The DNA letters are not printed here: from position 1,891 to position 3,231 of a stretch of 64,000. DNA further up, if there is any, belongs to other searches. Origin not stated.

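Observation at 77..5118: Second redox/metallocluster module: HdrD-like CCG protein divergent from a sigma-54-driven DUF134-DUF1847 fusion, Usp and PAS sigma-54 activator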

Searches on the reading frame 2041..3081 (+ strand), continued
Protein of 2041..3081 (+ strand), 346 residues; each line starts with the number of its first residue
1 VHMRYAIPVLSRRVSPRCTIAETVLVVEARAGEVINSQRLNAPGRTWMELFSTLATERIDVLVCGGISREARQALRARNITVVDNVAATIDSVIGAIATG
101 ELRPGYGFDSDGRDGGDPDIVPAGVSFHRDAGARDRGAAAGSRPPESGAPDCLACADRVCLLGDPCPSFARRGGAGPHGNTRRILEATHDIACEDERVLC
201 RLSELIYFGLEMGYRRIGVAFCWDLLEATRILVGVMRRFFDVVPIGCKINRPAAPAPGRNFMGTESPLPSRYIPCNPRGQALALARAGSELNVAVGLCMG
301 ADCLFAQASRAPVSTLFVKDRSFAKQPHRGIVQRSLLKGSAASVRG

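Call 65: find_encoding_contigs(protein=P0121, flank=10000, max_places=10)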
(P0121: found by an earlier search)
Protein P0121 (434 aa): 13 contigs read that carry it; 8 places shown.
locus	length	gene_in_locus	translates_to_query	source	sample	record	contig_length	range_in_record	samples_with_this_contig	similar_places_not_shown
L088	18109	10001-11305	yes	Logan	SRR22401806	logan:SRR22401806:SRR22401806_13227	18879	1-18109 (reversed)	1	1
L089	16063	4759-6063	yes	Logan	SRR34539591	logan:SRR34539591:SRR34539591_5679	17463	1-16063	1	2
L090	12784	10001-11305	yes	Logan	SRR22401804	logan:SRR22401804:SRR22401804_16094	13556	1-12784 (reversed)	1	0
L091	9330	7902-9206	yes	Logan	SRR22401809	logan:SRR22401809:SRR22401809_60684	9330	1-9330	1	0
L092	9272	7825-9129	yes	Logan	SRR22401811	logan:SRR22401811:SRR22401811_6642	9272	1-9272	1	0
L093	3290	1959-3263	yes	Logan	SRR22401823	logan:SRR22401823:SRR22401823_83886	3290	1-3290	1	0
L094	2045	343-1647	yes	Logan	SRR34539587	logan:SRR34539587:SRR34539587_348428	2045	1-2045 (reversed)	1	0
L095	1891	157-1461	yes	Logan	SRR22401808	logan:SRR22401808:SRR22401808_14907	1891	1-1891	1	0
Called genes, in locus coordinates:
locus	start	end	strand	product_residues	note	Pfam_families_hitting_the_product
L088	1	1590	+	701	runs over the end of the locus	PF02872:5_nucleotid_C, PF13860:FlgD_ig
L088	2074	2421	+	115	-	-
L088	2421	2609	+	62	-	-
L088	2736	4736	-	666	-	PF03916:NrfD, PF02085:Cytochrom_CIII (faint), PF14522:Cytochrome_C7 (faint)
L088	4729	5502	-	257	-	PF12838:Fer4_7 (faint), PF13247:Fer4_11, PF00037:Fer4 (weak), PF12797:Fer4_2 (weak), PF12837:Fer4_6 (weak), PF13237:Fer4_10 (weak), PF13187:Fer4_9 (weak)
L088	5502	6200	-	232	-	-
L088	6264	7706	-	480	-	PF13183:Fer4_8, PF02754:CCG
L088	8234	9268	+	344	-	PF02579:Nitro_FeMo-Co (weak), PF08901:DUF1847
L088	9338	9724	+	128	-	-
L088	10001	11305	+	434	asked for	PF00989:PAS, PF08448:PAS_4, PF13188:PAS_8 (weak), PF13426:PAS_9, PF00158:Sigma54_activat, PF14532:Sigma54_activ_2, PF25601:AAA_lid_14, PF02954:HTH_8, +3 more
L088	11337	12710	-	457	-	PF01966:HD, PF13487:HD_5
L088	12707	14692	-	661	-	-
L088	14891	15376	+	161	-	PF00571:CBS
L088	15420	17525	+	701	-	PF12969:DUF3857, PF01841:Transglut_core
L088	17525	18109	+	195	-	?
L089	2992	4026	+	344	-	PF02579:Nitro_FeMo-Co (weak), PF08901:DUF1847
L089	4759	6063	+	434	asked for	PF00989:PAS, PF08448:PAS_4, PF13188:PAS_8 (weak), PF13426:PAS_9, PF00158:Sigma54_activat, PF14532:Sigma54_activ_2, PF25601:AAA_lid_14, PF02954:HTH_8, +3 more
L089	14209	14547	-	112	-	PF02579:Nitro_FeMo-Co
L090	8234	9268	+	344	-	PF02579:Nitro_FeMo-Co (weak), PF08901:DUF1847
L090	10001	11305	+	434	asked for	PF00989:PAS, PF08448:PAS_4, PF13188:PAS_8 (weak), PF13426:PAS_9, PF00158:Sigma54_activat, PF14532:Sigma54_activ_2, PF25601:AAA_lid_14, PF02954:HTH_8, +3 more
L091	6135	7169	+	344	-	PF02579:Nitro_FeMo-Co (weak), PF08901:DUF1847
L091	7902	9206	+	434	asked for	PF00989:PAS, PF08448:PAS_4, PF13188:PAS_8 (weak), PF13426:PAS_9, PF00158:Sigma54_activat, PF14532:Sigma54_activ_2, PF25601:AAA_lid_14, PF02954:HTH_8, +3 more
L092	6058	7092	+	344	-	PF02579:Nitro_FeMo-Co (weak), PF08901:DUF1847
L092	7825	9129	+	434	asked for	PF00989:PAS, PF08448:PAS_4, PF13188:PAS_8 (weak), PF13426:PAS_9, PF00158:Sigma54_activat, PF14532:Sigma54_activ_2, PF25601:AAA_lid_14, PF02954:HTH_8, +3 more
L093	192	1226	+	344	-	PF02579:Nitro_FeMo-Co (weak), PF08901:DUF1847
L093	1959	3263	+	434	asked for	PF00989:PAS, PF08448:PAS_4, PF13188:PAS_8 (weak), PF13426:PAS_9, PF00158:Sigma54_activat, PF14532:Sigma54_activ_2, PF25601:AAA_lid_14, PF02954:HTH_8, +3 more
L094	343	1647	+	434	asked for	PF00989:PAS, PF08448:PAS_4, PF13188:PAS_8 (weak), PF13426:PAS_9, PF00158:Sigma54_activat, PF14532:Sigma54_activ_2, PF25601:AAA_lid_14, PF02954:HTH_8, +3 more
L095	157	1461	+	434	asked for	PF00989:PAS, PF08448:PAS_4, PF13188:PAS_8 (weak), PF13426:PAS_9, PF00158:Sigma54_activat, PF14532:Sigma54_activ_2, PF25601:AAA_lid_14, PF02954:HTH_8, +3 more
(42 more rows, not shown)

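Call 75: search_protein_representatives(alignment_id=A4)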
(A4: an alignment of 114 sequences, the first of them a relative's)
Query: 114 sequences, 344 profile positions. Proteins with E-value up to 0.001 (for the whole library): 3778; up to 1e-10: 950; up to 1e-30: 193. The best 150 are listed.
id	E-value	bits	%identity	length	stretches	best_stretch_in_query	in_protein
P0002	4.8e-137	473.1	-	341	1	1-341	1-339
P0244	6.8e-137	472.7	-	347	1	1-340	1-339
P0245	2.4e-129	447.8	-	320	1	1-341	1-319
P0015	1.3e-128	445.4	-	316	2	143-338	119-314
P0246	2.1e-128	444.7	-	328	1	3-336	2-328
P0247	3.0e-126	437.6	-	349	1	1-340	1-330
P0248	1.6e-125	435.3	-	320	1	1-341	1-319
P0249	1.5e-124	432.0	-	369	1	2-337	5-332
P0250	1.9e-124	431.7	-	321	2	140-341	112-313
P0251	2.9e-121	421.3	-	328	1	1-342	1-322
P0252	6.5e-121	420.1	-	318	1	9-342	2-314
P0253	5.2e-118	410.6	-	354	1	1-338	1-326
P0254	1.5e-116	405.8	-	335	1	1-339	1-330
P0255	2.6e-115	401.7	-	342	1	1-336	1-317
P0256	3.6e-112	391.4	-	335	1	1-341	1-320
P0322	1.4e-42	162.5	-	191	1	147-335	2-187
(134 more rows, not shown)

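Call 77: find_homologous_proteins(query=P0322, max_evalue=0.00001)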
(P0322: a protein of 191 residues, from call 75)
Query P0322 (191 aa): 1086 proteins with E <= 0.00001 among 1153 candidates; the best 120 are listed.
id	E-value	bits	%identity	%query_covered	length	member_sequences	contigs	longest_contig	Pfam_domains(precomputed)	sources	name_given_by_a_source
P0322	2.3e-123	427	100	100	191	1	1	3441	PF08901.17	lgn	-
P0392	2.7e-81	290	67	100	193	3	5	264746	PF08901.17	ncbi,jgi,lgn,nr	ncbi:MAG: DUF1847 domain-containing protein [Firmicutes bacterium]|jgi:uncharacterized metal-binding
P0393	1.0e-47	180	49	97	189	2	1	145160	PF08901.17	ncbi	-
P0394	6.4e-47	178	45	99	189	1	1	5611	PF08901.17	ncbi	ncbi:MAG: DUF1847 domain-containing protein [Alphaproteobacteria bacterium]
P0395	8.5e-47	177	47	95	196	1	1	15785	PF08901.17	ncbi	-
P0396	9.0e-45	171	47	100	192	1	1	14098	PF08901.17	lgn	-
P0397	2.9e-44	169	46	98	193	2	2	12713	PF08901.17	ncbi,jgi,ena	-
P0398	3.2e-44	169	46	98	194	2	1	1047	PF08901.17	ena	-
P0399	4.0e-44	168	42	97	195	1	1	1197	PF08901.17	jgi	-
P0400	7.8e-44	167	43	98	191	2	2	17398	PF08901.17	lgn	-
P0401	2.9e-42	162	47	97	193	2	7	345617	PF08901.17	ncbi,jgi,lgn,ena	ncbi:MAG: DUF1847 domain-containing protein [Thermosulfidibacteraceae bacterium]|jgi:uncharacterized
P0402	3.9e-42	162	43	97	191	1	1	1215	PF08901.17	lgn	-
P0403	1.5e-41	160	46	97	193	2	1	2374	PF08901.17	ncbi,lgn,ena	-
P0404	1.5e-41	160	45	97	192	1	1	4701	PF08901.17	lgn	-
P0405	7.0e-41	158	45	97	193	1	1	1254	PF08901.17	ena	-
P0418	2.0e-39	153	45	97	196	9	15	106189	PF08901.17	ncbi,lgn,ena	-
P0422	4.0e-39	152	40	98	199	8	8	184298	PF08901.17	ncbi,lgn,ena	-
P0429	3.1e-38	149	46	98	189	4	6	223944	PF08901.17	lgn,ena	-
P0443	4.8e-37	145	41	98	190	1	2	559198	PF08901.17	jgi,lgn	jgi:uncharacterized metal-binding protein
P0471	1.2e-35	141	43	96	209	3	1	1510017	PF08901.17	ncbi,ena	-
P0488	3.3e-35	139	39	98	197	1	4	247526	PF08901.17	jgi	jgi:uncharacterized metal-binding protein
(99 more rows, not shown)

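Call 78: find_encoding_contigs(protein=P0392, flank=4000, max_places=1)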
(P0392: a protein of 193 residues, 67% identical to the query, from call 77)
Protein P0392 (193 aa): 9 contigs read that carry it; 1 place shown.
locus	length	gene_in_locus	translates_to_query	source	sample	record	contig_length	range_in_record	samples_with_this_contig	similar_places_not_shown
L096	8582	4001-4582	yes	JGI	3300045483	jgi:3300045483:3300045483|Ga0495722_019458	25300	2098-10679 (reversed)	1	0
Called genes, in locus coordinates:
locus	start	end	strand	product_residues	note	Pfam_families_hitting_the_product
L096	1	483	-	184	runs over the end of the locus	PF00440:TetR_N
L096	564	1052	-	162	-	PF07366:SnoaL, PF12680:SnoaL_2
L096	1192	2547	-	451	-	PF01938:TRAM, PF05958:tRNA_U5-meth_tr, PF02384:N6_Mtase (weak), PF03602:Cons_hypoth95, PF05175:MTS (weak), PF09445:Methyltransf_15 (weak), PF13649:Methyltransf_25 (weak), PF13847:Methyltransf_31, +1 more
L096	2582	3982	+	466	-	PF10646:Germane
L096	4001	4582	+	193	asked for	PF08901:DUF1847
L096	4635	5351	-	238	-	-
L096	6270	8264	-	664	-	PF00672:HAMP, PF00015:MCPsignal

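Call 79: find_encoding_contigs(protein=P0401, flank=4000, max_places=1)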
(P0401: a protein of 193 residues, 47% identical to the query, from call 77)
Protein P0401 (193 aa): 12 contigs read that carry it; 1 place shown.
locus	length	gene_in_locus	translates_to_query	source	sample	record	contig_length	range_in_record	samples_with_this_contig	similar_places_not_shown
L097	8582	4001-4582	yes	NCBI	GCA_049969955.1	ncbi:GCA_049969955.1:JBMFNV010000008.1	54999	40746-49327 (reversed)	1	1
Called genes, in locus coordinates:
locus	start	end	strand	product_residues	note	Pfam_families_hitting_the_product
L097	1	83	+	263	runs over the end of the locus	PF02195:ParB_N (weak), PF03235:GmrSD_N (weak)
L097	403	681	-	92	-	PF00488:MutS_V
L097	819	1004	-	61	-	-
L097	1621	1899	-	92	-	-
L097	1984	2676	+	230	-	PF13411:MerR_1, PF00376:MerR, PF02579:Nitro_FeMo-Co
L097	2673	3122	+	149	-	PF02579:Nitro_FeMo-Co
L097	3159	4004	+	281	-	PF20720:nSTAND3 (weak), PF01656:CbiA, PF02374:ArsA_ATPase (weak), PF10609:ParA, PF13614:AAA_31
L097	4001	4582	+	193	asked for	PF08901:DUF1847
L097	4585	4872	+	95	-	PF00037:Fer4, PF12797:Fer4_2 (weak), PF12837:Fer4_6, PF13237:Fer4_10, PF14697:Fer4_21, PF12838:Fer4_7, PF13187:Fer4_9, PF00037:Fer4, +6 more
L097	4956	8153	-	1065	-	PF00873:ACR_tran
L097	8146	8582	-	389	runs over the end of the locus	PF25919:BSH_CusB (faint), PF00364:Biotin_lipoyl (faint), PF25917:BSH_RND, PF25973:BSH_CzcB, PF25989:YknX_C (faint)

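Call 80: find_encoding_contigs(protein=P0471, flank=4000, max_places=1)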
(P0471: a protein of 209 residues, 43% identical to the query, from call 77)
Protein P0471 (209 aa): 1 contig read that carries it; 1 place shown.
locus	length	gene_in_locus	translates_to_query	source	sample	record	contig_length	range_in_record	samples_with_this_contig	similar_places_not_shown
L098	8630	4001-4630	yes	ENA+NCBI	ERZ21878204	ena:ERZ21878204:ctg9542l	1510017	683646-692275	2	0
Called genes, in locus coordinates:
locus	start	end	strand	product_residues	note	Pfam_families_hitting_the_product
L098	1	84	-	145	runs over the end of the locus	PF00583:Acetyltransf_1, PF13673:Acetyltransf_10, PF13508:Acetyltransf_7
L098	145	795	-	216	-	PF00702:Hydrolase, PF12710:HAD, PF13419:HAD_2, PF13242:Hydrolase_like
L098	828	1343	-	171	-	PF03061:4HBT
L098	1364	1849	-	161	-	PF13302:Acetyltransf_3 (weak), PF00583:Acetyltransf_1, PF13673:Acetyltransf_10, PF13508:Acetyltransf_7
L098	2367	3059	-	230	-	PF02525:Flavodoxin_2, PF03358:FMN_red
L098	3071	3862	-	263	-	PF13534:Fer4_17 (faint), PF12838:Fer4_7 (faint), PF13183:Fer4_8 (faint), PF00037:Fer4 (weak), PF12797:Fer4_2 (faint), PF12837:Fer4_6 (faint), PF13237:Fer4_10, PF13187:Fer4_9 (weak), +1 more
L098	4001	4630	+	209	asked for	PF08901:DUF1847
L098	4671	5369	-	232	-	PF02517:Rce1-like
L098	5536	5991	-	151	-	-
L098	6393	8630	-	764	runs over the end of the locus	PF00317:Ribonuc_red_lgN, PF02867:Ribonuc_red_lgC, PF12637:TSCPD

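Call 81: find_encoding_contigs(protein=P0443, flank=4000, max_places=1)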
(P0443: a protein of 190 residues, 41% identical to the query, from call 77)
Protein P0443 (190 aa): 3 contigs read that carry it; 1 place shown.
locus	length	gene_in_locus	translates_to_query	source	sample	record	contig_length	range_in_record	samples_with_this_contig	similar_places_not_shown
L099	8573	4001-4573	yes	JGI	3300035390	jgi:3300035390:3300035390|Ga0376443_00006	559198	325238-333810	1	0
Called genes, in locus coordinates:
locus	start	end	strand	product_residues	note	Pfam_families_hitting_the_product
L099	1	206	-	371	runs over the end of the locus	PF01740:STAS (weak), PF13466:STAS_2 (weak), PF02405:MlaE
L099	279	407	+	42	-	-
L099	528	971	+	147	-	PF02001:DUF134, PF04545:Sigma70_r4 (weak), PF08281:Sigma70_r4_2 (weak)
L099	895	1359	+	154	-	PF02579:Nitro_FeMo-Co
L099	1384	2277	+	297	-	PF01937:ARMT1-like_dom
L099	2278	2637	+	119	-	PF08821:CGGC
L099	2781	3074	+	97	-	PF17253:DUF5320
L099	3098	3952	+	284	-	PF02579:Nitro_FeMo-Co, PF13187:Fer4_9 (weak), PF00037:Fer4 (faint), PF12797:Fer4_2 (faint), PF12837:Fer4_6 (weak), PF13237:Fer4_10 (weak), PF14697:Fer4_21 (weak), PF12838:Fer4_7 (weak)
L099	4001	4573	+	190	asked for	PF08901:DUF1847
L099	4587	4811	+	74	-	-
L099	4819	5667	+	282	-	PF00142:Fer4_NifH (weak), PF01656:CbiA, PF10609:ParA, PF13614:AAA_31, PF12838:Fer4_7 (faint), PF13484:Fer4_16 (faint), PF12837:Fer4_6 (faint), PF14697:Fer4_21 (weak), +1 more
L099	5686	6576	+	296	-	PF01656:CbiA, PF10609:ParA (faint), PF13484:Fer4_16 (faint), PF00037:Fer4 (weak), PF13187:Fer4_9 (weak), PF14697:Fer4_21, PF12838:Fer4_7, PF00037:Fer4 (weak), +3 more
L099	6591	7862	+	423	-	-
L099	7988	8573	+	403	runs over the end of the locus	PF00142:Fer4_NifH (faint), PF01656:CbiA, PF02374:ArsA_ATPase, PF09140:MipZ (weak), PF10609:ParA, PF13614:AAA_31, PF02579:Nitro_FeMo-Co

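Call 89: find_encoding_contigs(protein=P0422, flank=4000, max_places=1)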
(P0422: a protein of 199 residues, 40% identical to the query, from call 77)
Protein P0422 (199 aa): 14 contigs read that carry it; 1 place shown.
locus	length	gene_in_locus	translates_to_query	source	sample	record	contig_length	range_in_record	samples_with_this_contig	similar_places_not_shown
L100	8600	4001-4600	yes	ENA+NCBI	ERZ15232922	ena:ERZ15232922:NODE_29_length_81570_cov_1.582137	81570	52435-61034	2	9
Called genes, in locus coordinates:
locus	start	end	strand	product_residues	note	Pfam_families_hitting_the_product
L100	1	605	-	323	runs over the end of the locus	PF01073:3Beta_HSD, PF01370:Epimerase, PF02719:Polysacc_synt_2, PF04321:RmlD_sub_bind, PF05368:NmrA, PF13460:NAD_binding_10, PF16363:GDP_Man_Dehyd, PF07993:NAD_binding_4 (weak)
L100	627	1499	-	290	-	PF00483:NTP_transferase, PF12804:NTP_transf_3 (weak)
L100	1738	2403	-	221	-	PF08348:PAS_6, PF13309:HTH_22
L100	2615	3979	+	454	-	PF03606:DcuC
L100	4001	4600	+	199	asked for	PF08901:DUF1847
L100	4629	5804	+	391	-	PF00155:Aminotran_1_2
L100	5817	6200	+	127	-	PF01042:Ribonuc_L-PSP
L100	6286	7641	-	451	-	PF02878:PGM_PMM_I, PF02879:PGM_PMM_II, PF02880:PGM_PMM_III, PF00408:PGM_PMM_IV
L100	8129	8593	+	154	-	PF00578:AhpC-TSA, PF08534:Redoxin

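Call 90: find_encoding_contigs(protein=P0429, flank=4000, max_places=1)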
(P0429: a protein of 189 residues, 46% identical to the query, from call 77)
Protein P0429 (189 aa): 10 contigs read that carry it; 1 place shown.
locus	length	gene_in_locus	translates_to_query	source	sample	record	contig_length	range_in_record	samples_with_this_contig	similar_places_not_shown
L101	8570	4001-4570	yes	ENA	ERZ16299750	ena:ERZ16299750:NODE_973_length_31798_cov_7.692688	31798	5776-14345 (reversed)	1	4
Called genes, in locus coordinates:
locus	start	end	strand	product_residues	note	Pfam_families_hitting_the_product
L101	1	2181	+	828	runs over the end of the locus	PF02901:PFL-like, PF01228:Gly_radical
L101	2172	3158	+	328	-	PF13353:Fer4_12, PF04055:Radical_SAM, PF00037:Fer4 (faint), PF12837:Fer4_6 (faint), PF12838:Fer4_7 (weak)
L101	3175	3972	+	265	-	-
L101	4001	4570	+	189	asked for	PF08901:DUF1847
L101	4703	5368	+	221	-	-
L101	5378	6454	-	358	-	PF01926:MMR_HSR1 (faint), PF06071:YchF-GTPase_C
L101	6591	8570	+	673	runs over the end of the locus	PF17391:Urocanase_N, PF01175:Urocanase, PF17392:Urocanase_C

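Call 91: find_encoding_contigs(protein=P0488, flank=4000, max_places=1)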
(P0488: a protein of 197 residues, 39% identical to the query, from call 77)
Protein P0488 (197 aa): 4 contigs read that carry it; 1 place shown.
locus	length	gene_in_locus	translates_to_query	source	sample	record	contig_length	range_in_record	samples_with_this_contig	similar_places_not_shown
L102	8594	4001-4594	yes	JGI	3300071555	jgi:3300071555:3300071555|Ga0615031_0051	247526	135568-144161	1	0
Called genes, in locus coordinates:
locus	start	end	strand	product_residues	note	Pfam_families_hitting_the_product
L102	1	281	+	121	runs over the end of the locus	PF01022:HTH_5, PF12840:HTH_20 (weak)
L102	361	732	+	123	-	PF06953:ArsD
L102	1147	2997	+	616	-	PF00142:Fer4_NifH (weak), PF01656:CbiA, PF02374:ArsA_ATPase, PF13614:AAA_31, PF02562:PhoH (weak), PF02374:ArsA_ATPase, PF13614:AAA_31, PF02374:ArsA_ATPase, +9 more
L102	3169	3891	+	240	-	PF00392:GntR, PF07729:FCD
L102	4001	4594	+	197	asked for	PF08901:DUF1847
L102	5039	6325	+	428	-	PF01609:DDE_Tnp_1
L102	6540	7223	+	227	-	PF01527:HTH_Tnp_1 (weak), PF13384:HTH_23 (weak), PF13518:HTH_28 (weak), PF13518:HTH_28 (weak), PF01527:HTH_Tnp_1, PF13384:HTH_23 (weak), PF13518:HTH_28, PF13551:HTH_29, +2 more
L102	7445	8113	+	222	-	PF13276:HTH_21, PF00665:rve, PF13683:rve_3, PF13333:rve_2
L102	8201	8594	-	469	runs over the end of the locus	PF07690:MFS_1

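Call 92: find_encoding_contigs(protein=P0418, flank=4000, max_places=1)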
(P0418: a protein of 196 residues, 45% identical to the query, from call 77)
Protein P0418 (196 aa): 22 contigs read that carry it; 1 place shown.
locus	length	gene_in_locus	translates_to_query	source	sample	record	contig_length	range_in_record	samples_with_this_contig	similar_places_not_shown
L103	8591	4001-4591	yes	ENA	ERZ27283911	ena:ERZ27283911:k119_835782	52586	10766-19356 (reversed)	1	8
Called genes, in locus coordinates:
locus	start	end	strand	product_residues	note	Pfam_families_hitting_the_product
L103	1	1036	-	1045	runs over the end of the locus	PF13185:GAF_2, PF13492:GAF_3 (faint), PF01590:GAF, PF08447:PAS_3, PF13185:GAF_2, PF13188:PAS_8, PF00990:GGDEF, PF00563:EAL, +2 more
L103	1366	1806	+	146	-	PF02635:DsrE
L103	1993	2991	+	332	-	PF01656:CbiA, PF02374:ArsA_ATPase (faint), PF10609:ParA, PF13614:AAA_31 (weak)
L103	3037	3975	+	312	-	PF04055:Radical_SAM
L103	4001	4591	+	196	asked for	PF08901:DUF1847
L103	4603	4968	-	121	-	PF13186:SPASM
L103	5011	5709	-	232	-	PF04055:Radical_SAM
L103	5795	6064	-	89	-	PF09723:Zn_ribbon_8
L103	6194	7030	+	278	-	PF00753:Lactamase_B (weak), PF12706:Lactamase_B_2 (weak)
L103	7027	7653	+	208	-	PF01209:Ubie_methyltran, PF05175:MTS (weak), PF13489:Methyltransf_23, PF01728:FtsJ (weak), PF13847:Methyltransf_31, PF08241:Methyltransf_11, PF08242:Methyltransf_12, PF13649:Methyltransf_25, +1 more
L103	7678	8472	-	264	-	PF04454:Linocin_M18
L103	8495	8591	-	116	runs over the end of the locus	PF22277:EncFtn-like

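Call 95: search_dna_similar(query=P0003, collection=plasmids, mode=protein, max_rows=10)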
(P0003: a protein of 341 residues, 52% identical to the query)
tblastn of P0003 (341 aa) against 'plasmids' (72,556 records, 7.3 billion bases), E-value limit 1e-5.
Records with a match: 5; places in all: 5; records where one place covers at least 80% of the query: 0.
Best place of each record, by identity: <60% 5.
By first word of the organism name: Clostridium 2; Phocaeicola 1; Clostridioides 1; Peptoclostridium 1.
By predicted mobility (MOB-suite, as given by PLSDB): non-mobilizable 5.
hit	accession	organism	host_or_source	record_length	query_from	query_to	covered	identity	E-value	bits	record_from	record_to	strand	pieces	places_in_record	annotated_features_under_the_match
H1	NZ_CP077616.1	Clostridium estertheticum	single colony,bovine feces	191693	141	335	57%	35.2%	2e-20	99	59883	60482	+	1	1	DUF1847 domain-containing protein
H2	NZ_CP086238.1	Clostridium estertheticum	single colony,bovine feces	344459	188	335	43%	40.7%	2e-19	97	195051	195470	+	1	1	DUF1847 domain-containing protein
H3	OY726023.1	Phocaeicola massiliensis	-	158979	174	336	48%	34.3%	1e-17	92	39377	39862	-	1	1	record has no annotation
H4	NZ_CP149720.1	Clostridioides difficile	-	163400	196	335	41%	33.8%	1e-15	85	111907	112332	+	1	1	DUF1847 domain-containing protein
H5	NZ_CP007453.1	Peptoclostridium acidaminophilum DSM 3953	black mud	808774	268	333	19%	46.3%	9e-8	61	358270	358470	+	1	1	none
